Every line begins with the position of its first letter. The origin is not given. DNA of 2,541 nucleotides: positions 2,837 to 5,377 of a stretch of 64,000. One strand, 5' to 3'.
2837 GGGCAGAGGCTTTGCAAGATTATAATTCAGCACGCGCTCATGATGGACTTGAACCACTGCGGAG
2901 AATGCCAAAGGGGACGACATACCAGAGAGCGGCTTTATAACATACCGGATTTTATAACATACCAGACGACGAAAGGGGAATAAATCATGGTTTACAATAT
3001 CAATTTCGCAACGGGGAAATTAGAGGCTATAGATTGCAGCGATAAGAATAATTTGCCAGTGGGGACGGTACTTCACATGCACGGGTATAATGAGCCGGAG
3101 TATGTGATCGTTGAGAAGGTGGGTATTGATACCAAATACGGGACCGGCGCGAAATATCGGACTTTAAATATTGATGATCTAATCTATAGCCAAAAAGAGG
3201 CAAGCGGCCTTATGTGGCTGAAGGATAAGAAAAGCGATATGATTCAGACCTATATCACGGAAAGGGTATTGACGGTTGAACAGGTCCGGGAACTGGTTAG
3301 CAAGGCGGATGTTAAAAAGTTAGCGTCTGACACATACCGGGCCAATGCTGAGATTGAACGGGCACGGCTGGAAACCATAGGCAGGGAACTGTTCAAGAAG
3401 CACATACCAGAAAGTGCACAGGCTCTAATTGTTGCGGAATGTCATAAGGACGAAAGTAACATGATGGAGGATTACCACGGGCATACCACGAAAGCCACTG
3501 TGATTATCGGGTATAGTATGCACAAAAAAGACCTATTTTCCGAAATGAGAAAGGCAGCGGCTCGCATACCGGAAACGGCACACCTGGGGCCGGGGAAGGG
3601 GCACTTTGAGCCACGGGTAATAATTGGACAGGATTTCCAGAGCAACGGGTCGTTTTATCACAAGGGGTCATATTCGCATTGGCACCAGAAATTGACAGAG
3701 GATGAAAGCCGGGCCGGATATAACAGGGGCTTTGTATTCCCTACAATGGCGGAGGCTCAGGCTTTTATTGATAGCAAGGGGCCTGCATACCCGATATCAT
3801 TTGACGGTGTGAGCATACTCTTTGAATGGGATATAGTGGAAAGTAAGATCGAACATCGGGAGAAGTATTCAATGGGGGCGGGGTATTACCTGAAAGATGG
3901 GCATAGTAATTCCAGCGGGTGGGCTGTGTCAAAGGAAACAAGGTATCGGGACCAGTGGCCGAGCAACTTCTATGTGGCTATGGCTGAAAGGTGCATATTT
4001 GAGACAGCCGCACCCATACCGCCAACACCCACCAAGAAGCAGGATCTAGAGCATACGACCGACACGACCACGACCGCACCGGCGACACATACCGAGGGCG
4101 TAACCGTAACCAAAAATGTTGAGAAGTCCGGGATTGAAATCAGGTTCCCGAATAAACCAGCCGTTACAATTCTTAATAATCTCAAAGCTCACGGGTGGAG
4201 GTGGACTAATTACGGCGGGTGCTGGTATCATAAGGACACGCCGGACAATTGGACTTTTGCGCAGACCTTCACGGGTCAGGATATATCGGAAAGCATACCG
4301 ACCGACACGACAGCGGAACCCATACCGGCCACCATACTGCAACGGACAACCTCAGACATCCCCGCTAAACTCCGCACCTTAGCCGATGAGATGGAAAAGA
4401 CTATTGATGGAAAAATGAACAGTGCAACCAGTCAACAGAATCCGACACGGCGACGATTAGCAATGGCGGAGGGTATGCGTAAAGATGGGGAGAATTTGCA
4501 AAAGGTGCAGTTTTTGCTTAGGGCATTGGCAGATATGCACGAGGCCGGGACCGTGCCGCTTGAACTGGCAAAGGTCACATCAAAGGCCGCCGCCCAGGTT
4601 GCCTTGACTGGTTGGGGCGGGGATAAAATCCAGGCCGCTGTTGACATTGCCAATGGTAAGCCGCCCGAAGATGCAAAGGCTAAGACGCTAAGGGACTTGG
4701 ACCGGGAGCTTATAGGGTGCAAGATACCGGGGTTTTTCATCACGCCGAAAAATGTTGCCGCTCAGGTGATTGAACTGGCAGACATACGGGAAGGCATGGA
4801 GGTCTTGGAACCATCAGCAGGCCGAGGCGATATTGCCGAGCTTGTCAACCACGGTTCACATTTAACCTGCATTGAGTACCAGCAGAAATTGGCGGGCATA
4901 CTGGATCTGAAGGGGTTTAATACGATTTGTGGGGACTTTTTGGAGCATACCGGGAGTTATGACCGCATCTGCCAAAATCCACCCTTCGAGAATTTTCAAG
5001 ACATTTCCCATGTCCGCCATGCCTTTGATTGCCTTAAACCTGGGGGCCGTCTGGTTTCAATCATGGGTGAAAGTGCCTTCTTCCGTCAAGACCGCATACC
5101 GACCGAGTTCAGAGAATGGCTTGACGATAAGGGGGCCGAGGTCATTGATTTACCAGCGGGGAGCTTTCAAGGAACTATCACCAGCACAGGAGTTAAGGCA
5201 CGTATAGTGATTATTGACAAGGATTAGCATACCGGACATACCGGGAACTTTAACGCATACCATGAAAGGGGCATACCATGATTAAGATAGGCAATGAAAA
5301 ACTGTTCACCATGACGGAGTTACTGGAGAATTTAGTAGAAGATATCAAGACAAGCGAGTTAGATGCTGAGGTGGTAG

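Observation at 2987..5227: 746-aa early fusion protein: unknown N-terminal and central domains with Thr/Pro-rich linkers and a C-terminal N6A methyltransferase domain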

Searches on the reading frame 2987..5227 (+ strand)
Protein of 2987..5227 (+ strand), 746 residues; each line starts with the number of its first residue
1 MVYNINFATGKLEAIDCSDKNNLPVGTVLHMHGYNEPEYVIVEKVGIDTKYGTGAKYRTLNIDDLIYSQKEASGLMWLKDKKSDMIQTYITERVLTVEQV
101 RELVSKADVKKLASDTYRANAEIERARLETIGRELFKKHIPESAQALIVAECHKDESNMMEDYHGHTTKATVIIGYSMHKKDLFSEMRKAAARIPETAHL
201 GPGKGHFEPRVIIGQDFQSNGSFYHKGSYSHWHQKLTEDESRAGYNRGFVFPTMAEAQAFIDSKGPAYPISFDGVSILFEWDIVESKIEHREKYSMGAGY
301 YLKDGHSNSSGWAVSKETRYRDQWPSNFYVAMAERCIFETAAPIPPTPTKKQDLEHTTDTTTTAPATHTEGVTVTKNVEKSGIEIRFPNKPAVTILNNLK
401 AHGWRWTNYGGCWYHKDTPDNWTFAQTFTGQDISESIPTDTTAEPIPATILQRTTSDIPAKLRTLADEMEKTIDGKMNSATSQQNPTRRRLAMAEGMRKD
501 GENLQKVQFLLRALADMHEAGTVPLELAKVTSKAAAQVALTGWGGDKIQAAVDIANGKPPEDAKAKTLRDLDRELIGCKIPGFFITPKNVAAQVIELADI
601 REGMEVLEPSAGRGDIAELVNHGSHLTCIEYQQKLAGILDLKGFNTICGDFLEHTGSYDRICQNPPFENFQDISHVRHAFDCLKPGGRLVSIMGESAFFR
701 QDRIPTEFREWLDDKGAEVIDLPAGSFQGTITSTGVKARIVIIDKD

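Call 3: search_protein_families(library=pfam, proteins=[window:2987-5227:+], max_evalue=1)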
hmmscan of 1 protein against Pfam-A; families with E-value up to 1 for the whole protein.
window:2987-5227:+ (746 aa): 4 families
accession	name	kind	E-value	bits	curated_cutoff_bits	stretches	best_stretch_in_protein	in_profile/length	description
PF13489.12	Methyltransf_23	-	0.001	19.2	27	1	592-711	11-132/164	Methyltransferase domain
PF02384.22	N6_Mtase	-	0.0022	17.8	20.4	1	666-746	156-233/311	N-6 DNA Methylase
PF00398.26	RrnaAD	-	0.014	15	24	1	584-639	12-68/263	Ribosomal RNA adenine dimethylase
PF05175.20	MTS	-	0.054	13.6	23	1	646-693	85-140/170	Methyltransferase small domain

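Call 4: search_protein_families(library=phrogs, proteins=[window:2987-5227:+], max_evalue=0.01)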
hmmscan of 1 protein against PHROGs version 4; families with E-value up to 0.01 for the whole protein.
window:2987-5227:+ (746 aa): 15 families
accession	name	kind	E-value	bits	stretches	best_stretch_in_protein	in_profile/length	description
phrog_18947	-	unknown function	2.5e-74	251.4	2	547-745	534-736/1537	-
phrog_15406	-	other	3.6e-71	240.9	1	562-745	1229-1417/2789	DNA methyltransferase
phrog_9793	-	unknown function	6.9e-69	234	2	566-746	588-772/772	-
phrog_22901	-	unknown function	9.1e-59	199.8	2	555-745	605-802/1394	-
phrog_11358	-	unknown function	1.2e-57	196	1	562-745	1825-2015/3431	-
phrog_9133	-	unknown function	4.7e-48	164.8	1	503-745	676-904/1259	-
phrog_6263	-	other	1.8e-30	107.1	1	583-697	394-511/548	DNA methyltransferase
phrog_10691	-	unknown function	6.9e-17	60.2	1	583-745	2359-2526/3925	-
phrog_27491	-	unknown function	6.3e-12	45.5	1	358-430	312-384/722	-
phrog_5143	-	unknown function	3e-11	42.1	1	582-745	1801-1968/2204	-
phrog_32703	-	unknown function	3.7e-09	36.8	1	583-699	11-129/480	-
phrog_799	-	other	2.9e-07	31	1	583-683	214-307/458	DNA methyltransferase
phrog_3820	-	other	3.2e-06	27.4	1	582-671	49-142/255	DNA methyltransferase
phrog_19458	-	DNA, RNA and nucleotide metabolism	0.00011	22.8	1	349-418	216-286/306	primase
phrog_6744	-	unknown function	0.00029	21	1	352-421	273-341/355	-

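Call 6: search_dna_similar(collection=phages, query=window:2987-5227:+, mode=protein, max_rows=30)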
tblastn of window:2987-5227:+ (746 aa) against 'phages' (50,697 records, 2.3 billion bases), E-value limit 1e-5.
Records with a match: 230; places in all: 231; records where one place covers at least 80% of the query: 0.
Best place of each record, by identity: <60% 230.
By first word of the organism name: Vibrio 121; Pseudomonas 49; Aeromonas 12; Cellulophaga 7; Klebsiella 6; Caulobacter 4; Escherichia 4; Thalassomonas 2; Shewanella 2; Salisaeta 2; and 14 more.
By host as written in the record: - 114; Pseudomonas aeruginosa 17; Vibrio crassostreae 12; Aeromonas rivipollensis 5; Vibrio tasmaniensis 4; Pseudomonas aeruginosa PAO1 4; Thalassomonas loyana LMG 22536 2; Shewanella inventionis KX27 2; and 53 more.
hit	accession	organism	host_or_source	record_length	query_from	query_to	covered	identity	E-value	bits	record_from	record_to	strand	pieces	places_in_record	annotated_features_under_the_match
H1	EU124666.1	Thalassomonas phage BA3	Thalassomonas loyana LMG 22536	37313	419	746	44%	36.2%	4e-49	193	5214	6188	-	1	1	hypothetical protein (x2)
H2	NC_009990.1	Thalassomonas phage BA3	Thalassomonas loyana LMG 22536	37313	419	746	44%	36.2%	4e-49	193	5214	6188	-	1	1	hypothetical protein (x2)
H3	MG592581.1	Vibrio phage 1.211.A._10N.222.52.F11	Vibrio tasmaniensis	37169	545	746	27%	47.1%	1e-49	195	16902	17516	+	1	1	N-6 adenine-specific DNA methylase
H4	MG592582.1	Vibrio phage 1.211.B._10N.222.52.F11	Vibrio tasmaniensis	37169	545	746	27%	47.1%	1e-49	195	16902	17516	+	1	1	N-6 adenine-specific DNA methylase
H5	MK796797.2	Shewanella phage X14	Shewanella inventionis KX27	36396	545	746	27%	47.1%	1e-49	194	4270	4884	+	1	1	DNA methylase subunit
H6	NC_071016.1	Shewanella phage X14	Shewanella inventionis KX27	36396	545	746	27%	47.1%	1e-49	194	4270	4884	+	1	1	DNA methylase subunit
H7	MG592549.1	Vibrio phage 1.183.O._10N.286.48.B7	Vibrio sp.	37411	545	746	27%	46.6%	3e-49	194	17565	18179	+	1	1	coil containing protein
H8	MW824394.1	Vibrio phage 41E34.2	Vibrio crassostreae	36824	545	746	27%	46.6%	3e-49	193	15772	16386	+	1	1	putative methyltransferase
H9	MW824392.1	Vibrio phage 34E29.1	Vibrio crassostreae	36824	545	746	27%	46.6%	3e-49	193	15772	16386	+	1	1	hypothetical protein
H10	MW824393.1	Vibrio phage 36E38.1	Vibrio crassostreae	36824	545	746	27%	46.6%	3e-49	193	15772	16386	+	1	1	hypothetical protein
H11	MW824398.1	Vibrio phage 44E38.1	Vibrio crassostreae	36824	545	746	27%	46.6%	3e-49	193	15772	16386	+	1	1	N-6 adenine-specific DNA methylase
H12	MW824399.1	Vibrio phage 44E38.2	Vibrio crassostreae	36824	545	746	27%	46.6%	3e-49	193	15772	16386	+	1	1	hypothetical protein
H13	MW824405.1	Vibrio phage 75E35.1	Vibrio crassostreae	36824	545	746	27%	46.6%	3e-49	193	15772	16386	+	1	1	hypothetical protein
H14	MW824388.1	Vibrio phage 24E30.2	Vibrio crassostreae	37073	545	746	27%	46.6%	4e-49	193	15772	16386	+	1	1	hypothetical protein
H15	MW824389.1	Vibrio phage 24E35.2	Vibrio crassostreae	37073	545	746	27%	46.6%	4e-49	193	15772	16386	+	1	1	hypothetical protein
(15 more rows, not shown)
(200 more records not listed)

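Call 8: search_solved_structures(query=window:2987-5227:+, max_evalue=1, show_alignments=2)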
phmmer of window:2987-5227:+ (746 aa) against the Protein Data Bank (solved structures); distinct sequences matched with E-value up to 1: 2.
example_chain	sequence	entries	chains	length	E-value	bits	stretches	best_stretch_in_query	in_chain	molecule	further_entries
3rs1_A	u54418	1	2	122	0.31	12.2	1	404-431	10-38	C-type lectin domain family 2 member I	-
7odu_A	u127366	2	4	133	0.77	10.9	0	405-442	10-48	C-type lectin domain family 2 member D11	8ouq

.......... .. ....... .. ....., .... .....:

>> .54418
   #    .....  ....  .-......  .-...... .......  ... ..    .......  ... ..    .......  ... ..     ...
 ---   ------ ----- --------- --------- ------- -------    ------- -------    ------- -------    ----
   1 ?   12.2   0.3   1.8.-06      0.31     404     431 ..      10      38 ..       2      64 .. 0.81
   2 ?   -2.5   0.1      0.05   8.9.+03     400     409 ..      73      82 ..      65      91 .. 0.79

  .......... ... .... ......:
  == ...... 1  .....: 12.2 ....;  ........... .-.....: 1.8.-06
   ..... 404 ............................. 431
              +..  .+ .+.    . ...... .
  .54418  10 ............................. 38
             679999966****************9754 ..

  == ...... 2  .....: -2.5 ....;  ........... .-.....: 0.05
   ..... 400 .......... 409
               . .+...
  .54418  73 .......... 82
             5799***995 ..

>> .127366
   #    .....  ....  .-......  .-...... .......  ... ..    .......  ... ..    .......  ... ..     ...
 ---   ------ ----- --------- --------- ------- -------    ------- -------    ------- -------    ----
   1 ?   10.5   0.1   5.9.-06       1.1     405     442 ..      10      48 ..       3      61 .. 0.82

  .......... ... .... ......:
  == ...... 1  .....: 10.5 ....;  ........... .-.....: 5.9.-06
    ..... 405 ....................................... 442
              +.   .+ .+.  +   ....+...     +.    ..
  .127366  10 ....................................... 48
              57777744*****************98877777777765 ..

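Call 10: find_homologous_proteins(query=window:2987-5227:+, max_evalue=0.001)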
Query window:2987-5227:+ (746 aa): 130 proteins with E <= 0.001 among 8000 candidates; the best 120 are listed.
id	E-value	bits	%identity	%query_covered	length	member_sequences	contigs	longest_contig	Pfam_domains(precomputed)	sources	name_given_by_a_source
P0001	0.0e+0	1326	77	100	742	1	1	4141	-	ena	-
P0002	0.0e+0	1319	67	100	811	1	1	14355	-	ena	-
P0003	0.0e+0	1313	77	100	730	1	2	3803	-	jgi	jgi:hypothetical protein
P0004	0.0e+0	1308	75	100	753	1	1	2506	-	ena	-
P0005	0.0e+0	1281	70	100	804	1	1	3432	-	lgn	-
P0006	6.6e-265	899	67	82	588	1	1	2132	PF13489.13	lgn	-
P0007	1.1e-252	858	62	82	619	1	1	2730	PF02384.23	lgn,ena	-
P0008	1.7e-248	845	53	100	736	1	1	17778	-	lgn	-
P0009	9.3e-245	832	60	84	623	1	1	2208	PF13489.13,PF02384.23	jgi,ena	-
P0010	4.4e-231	787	58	82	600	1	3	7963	-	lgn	-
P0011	6.5e-209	714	81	46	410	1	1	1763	-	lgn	-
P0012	2.3e-194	666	67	41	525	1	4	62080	-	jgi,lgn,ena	-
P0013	2.3e-167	576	68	51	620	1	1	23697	PF18847.7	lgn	-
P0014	4.5e-126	440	42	84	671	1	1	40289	-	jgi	jgi:hypothetical protein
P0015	2.5e-113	398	37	93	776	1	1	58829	-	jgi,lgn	jgi:hypothetical protein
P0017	4.3e-108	380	45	58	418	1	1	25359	-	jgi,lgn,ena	-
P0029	2.0e-76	276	36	60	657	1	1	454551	PF05175.21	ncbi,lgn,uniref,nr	ncbi:methyltransferase [Mesorhizobium sp. B2-8-9]|uniref:methyltransferase n=1 Tax=Mesorhizobium sp.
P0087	2.5e-46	176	36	52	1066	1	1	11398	PF13708.12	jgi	jgi:hypothetical protein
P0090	3.9e-41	159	40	22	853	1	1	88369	-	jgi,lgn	jgi:hypothetical protein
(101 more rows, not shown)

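Call 20: find_encoding_contigs(protein=P0012, flank=10000, max_places=2)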
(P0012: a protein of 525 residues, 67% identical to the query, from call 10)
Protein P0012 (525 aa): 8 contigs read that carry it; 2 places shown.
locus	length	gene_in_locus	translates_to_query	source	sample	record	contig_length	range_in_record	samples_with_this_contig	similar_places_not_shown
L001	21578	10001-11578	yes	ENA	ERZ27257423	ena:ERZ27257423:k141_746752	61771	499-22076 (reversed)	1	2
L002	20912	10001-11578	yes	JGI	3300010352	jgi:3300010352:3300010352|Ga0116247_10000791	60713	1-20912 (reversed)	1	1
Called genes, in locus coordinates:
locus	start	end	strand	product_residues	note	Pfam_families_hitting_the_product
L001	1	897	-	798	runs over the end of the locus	-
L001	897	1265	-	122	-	PF22034:B129_C2H2-zf (faint)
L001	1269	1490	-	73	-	-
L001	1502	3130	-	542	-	PF03237:Terminase_6N (weak)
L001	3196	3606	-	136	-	-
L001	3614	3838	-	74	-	-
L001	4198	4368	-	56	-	-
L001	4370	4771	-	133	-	-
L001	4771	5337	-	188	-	PF05708:Peptidase_C92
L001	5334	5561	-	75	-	-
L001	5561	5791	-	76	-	-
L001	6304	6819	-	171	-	PF04545:Sigma70_r4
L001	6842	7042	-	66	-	-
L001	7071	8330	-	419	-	-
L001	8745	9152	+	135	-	-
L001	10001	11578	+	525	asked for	-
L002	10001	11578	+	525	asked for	-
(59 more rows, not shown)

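Call 21: find_encoding_contigs(protein=P0029, flank=10000, max_places=2)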
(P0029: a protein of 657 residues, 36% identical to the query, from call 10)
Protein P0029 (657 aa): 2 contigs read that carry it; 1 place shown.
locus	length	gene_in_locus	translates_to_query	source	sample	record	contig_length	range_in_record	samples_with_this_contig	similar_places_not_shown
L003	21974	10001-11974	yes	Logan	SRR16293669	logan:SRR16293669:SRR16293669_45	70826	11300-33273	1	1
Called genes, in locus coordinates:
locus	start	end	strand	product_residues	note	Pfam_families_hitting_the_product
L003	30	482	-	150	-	-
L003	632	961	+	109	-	-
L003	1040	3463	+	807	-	PF09250:Prim-Pol, PF08707:PriCT_2, PF19263:DUF5906, PF02257:RFX_DNA_binding (faint)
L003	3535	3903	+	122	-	-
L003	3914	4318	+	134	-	-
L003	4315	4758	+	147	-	-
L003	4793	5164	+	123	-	-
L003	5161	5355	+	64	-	-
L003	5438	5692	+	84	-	-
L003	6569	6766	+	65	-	-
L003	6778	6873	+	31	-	-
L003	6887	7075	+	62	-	-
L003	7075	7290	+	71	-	-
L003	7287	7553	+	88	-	-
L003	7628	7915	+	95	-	-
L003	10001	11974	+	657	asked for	PF05175:MTS (faint)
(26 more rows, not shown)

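Call 25: predict_structure(alignment_id=A1)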
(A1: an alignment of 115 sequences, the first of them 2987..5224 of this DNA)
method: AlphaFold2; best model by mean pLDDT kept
length: 746 residues; sequences in the alignment: 115
mean_pLDDT: 89.8   pTM: 0.53
mean pLDDT of the five models: 89.8, 89.1, 88.9, 88.8, 88.8
residues with pLDDT >= 90: 558; 70-90: 121; 50-70: 26; < 50: 41
segments of 3 or more residues with pLDDT < 50: 347-365, 435-455
pLDDT, mean of each block of 10 residues (from residue 1): 77 86 95 81 87 84 96 91 84 97 97 96 97 97 98 94 92 98 98 97 98 98 97 96 89 98 98 97 98 93 97 97 96 92 49 39 52 91 93 93 91 95 93 53 38 65 96 88 78 90 96 97 97 97 93 88 89 84 92 97 97 96 91 96 97 98 95 98 98 96 98 98 89 81 98
secondary structure, 60 per line:
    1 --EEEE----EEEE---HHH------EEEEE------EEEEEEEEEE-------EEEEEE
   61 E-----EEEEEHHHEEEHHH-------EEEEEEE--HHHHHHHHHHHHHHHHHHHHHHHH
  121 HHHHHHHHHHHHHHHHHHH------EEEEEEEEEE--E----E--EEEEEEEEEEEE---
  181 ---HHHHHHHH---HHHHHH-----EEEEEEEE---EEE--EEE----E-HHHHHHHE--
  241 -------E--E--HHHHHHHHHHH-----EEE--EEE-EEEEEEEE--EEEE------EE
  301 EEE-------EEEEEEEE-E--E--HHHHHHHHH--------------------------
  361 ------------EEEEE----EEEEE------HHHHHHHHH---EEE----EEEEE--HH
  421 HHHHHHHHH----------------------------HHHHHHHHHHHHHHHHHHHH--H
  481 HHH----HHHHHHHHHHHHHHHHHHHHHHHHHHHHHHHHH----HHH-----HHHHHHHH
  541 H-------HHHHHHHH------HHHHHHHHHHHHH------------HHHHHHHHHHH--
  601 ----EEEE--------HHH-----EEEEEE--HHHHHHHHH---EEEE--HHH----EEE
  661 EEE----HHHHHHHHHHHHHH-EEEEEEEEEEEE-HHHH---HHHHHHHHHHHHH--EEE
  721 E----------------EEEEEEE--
elements in order (helices of 4 or more, strands of 3 or more residues): E3-6 E11-14 E27-31 E38-47 E55-61 E67-71 E75-77 E88-94 H97-139 E146-155 E166-177 H184-191 H195-200 E206-213 E217-219 E222-224 H231-237 H254-264 E270-272 E275-277 E279-286 E289-292 E299-303 E311-318 H326-334 E373-377 E382-386 H393-401 E405-407 E412-416 H419-429 H458-477 H480-483 H488-520 H533-541 H549-556 H563-575 H588-598 E605-608 E625-630 H633-641 E645-648 E658-663 H668-681 E683-694 H696-699 H703-715 E718-721 E738-744
